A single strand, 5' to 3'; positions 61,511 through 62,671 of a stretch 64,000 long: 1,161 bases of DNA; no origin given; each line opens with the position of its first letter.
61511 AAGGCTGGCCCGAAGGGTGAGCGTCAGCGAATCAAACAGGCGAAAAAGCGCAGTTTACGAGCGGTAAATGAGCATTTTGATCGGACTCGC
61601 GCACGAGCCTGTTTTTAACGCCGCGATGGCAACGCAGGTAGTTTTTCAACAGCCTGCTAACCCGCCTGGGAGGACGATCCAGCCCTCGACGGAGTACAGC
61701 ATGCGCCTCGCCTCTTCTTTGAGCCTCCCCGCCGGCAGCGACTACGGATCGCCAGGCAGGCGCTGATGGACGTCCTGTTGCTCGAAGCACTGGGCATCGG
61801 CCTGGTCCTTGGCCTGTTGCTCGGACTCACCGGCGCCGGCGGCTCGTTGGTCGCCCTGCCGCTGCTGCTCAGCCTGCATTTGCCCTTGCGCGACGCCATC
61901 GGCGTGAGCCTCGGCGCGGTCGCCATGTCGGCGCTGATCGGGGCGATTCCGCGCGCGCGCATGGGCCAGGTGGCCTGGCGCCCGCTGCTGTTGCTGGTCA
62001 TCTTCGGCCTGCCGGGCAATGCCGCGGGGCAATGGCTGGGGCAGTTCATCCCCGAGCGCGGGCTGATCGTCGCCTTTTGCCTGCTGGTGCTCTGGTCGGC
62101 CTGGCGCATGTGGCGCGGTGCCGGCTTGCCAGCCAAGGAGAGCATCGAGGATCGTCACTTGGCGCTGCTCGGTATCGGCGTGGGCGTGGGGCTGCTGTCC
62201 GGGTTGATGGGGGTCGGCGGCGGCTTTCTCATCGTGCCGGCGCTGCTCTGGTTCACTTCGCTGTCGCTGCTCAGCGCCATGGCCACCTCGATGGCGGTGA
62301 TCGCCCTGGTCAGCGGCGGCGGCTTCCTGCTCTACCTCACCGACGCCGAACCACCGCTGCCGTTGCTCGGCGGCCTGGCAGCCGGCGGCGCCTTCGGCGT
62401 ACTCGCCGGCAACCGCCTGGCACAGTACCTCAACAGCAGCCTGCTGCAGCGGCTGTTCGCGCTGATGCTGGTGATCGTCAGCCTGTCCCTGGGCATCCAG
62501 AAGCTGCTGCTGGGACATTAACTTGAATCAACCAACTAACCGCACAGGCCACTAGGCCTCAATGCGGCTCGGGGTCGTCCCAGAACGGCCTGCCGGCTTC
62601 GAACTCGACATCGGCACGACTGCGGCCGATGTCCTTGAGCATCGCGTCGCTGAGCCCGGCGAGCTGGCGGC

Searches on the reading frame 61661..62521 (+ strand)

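Call 44: search_protein_families(library=pfam, proteins=[window:61661-62521:+], max_evalue=1)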
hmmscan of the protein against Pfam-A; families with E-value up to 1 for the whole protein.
window:61661-62521:+ (286 aa): 2 families
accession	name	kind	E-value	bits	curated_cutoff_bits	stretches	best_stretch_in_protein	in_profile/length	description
PF01925.25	TauE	-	2.1e-44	152.4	32.6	1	44-277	2-237/237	Sulfite exporter TauE/SafE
PF09933.14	DUF2165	-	0.17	12.4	24.9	1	138-189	73-125/157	Predicted small integral membrane protein (DUF2165)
